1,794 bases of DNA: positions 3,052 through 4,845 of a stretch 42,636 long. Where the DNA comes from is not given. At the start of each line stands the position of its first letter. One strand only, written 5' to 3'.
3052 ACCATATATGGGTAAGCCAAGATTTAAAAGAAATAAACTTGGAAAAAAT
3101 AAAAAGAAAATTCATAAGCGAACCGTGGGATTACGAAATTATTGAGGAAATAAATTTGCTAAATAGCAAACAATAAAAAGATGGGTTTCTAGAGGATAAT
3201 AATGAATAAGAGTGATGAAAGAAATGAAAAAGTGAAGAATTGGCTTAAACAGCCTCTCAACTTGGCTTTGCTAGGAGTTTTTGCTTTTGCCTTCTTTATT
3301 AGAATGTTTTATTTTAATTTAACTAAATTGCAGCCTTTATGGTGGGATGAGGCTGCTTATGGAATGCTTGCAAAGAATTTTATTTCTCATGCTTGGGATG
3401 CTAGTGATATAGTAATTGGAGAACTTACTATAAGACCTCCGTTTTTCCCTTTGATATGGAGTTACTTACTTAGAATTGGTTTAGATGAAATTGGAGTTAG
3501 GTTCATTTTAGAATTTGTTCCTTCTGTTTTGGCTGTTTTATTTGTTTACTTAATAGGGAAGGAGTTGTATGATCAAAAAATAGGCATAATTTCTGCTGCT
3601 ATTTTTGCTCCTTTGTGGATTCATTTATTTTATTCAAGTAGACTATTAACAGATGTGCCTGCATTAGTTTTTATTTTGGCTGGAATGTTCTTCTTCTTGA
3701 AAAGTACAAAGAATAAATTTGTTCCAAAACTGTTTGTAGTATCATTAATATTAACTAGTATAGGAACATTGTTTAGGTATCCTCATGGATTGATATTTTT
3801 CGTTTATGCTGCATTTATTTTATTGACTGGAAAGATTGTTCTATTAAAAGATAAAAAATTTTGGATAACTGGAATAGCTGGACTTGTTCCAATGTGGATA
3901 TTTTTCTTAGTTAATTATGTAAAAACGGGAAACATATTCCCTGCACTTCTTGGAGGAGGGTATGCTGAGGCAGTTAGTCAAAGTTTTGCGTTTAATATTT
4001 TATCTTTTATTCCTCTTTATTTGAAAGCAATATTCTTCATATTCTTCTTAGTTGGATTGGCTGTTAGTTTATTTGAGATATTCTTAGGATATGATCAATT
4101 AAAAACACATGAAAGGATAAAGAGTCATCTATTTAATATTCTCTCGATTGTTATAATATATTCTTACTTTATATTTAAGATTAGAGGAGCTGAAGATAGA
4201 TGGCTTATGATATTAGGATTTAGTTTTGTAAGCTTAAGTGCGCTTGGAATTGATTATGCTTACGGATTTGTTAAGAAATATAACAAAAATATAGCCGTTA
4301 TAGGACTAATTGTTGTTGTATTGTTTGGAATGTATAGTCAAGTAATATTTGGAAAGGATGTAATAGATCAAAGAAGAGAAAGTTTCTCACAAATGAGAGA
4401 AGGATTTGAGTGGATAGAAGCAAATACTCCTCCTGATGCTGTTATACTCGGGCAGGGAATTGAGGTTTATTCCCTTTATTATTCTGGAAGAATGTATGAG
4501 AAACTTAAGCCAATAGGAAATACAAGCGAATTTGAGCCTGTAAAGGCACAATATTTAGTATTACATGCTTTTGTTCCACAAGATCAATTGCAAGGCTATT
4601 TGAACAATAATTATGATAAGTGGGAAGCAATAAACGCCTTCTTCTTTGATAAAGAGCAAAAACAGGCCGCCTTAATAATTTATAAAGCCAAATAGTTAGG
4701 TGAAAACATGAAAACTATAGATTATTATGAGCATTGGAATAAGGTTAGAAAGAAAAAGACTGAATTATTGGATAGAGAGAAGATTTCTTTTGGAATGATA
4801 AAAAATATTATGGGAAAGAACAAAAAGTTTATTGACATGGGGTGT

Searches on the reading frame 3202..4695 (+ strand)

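Call 16: search_protein_families(library=pfam, proteins=[window:3202-4695:+], max_evalue=0.01)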
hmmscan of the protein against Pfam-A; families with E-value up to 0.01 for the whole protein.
window:3202-4695:+ (497 aa): 3 families
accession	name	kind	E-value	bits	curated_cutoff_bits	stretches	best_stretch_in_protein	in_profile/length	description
PF13231.12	PMT_2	-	1.6e-10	41.9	26.1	1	78-230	2-153/160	Dolichyl-phosphate-mannose-protein mannosyltransferase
PF02366.24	PMT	-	0.0055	16.7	22.7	1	91-240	76-239/245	Dolichyl-phosphate-mannose-protein mannosyltransferase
PF12823.12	DUF3817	-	0.0081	17.3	27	1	187-239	30-82/85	Domain of unknown function (DUF3817)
